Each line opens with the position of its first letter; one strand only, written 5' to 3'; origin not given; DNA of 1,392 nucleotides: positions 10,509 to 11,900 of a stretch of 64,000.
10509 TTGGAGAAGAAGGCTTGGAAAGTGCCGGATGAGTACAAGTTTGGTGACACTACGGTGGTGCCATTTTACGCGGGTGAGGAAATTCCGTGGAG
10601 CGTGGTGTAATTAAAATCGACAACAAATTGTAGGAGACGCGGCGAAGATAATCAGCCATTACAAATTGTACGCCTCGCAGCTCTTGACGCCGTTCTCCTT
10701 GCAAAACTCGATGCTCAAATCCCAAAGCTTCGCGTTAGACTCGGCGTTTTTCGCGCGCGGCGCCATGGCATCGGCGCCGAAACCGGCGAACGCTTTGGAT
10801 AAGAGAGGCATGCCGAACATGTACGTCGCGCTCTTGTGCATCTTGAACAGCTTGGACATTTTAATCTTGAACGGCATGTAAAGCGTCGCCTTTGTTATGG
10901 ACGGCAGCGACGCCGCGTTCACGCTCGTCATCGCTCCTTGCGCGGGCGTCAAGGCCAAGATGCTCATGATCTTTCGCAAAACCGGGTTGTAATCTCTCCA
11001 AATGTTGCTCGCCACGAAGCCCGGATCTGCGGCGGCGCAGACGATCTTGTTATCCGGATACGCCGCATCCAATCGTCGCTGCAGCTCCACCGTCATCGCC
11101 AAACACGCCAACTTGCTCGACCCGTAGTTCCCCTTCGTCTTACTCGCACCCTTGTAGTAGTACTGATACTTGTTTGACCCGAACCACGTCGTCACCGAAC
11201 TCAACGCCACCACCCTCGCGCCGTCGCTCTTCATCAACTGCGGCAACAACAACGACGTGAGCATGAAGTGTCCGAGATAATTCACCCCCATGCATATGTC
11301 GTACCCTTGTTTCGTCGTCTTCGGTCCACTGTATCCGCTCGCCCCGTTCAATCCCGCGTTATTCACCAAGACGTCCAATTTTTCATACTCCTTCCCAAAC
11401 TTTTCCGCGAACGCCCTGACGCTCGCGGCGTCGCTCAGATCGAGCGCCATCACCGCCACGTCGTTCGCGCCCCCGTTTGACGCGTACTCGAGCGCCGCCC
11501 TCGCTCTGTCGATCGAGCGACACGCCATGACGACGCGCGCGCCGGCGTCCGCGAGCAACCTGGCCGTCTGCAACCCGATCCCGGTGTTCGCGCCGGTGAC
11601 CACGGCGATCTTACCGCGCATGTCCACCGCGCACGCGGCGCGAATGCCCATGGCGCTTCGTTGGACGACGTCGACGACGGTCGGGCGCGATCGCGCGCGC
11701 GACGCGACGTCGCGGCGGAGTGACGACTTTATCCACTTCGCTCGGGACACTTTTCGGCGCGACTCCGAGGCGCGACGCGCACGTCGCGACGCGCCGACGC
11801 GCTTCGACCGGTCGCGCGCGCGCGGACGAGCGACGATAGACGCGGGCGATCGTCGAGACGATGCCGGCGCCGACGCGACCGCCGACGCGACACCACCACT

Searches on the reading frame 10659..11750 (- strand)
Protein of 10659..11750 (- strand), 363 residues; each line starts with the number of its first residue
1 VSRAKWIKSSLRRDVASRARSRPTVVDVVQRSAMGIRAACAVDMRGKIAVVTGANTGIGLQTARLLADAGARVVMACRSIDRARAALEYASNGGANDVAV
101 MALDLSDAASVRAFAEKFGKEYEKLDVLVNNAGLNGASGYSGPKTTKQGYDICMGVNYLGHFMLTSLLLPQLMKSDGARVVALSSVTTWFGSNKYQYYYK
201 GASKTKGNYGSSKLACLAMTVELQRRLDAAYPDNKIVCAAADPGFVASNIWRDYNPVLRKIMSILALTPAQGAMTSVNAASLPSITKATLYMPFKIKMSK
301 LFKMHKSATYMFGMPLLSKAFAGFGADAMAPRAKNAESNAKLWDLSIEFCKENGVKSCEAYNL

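Call 24: search_protein_families(library=pfam, proteins=[window:10659-11750:-], max_evalue=0.0001)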
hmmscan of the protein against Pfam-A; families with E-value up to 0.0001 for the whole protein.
window:10659-11750:- (363 aa): 4 families
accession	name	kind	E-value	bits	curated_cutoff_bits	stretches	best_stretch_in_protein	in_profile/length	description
PF00106.31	adh_short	-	6e-33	114.4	26.6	1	47-254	1-190/195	short chain dehydrogenase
PF13561.12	adh_short_C2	-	6.1e-23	82.1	27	1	53-198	1-143/236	Enoyl-(Acyl carrier protein) reductase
PF08659.16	KR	-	1.3e-09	38.7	22.6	1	50-203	4-153/180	KR domain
PF01370.27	Epimerase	-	7.1e-05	22.8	20.9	0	50-225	2-158/240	NAD dependent epimerase/dehydratase family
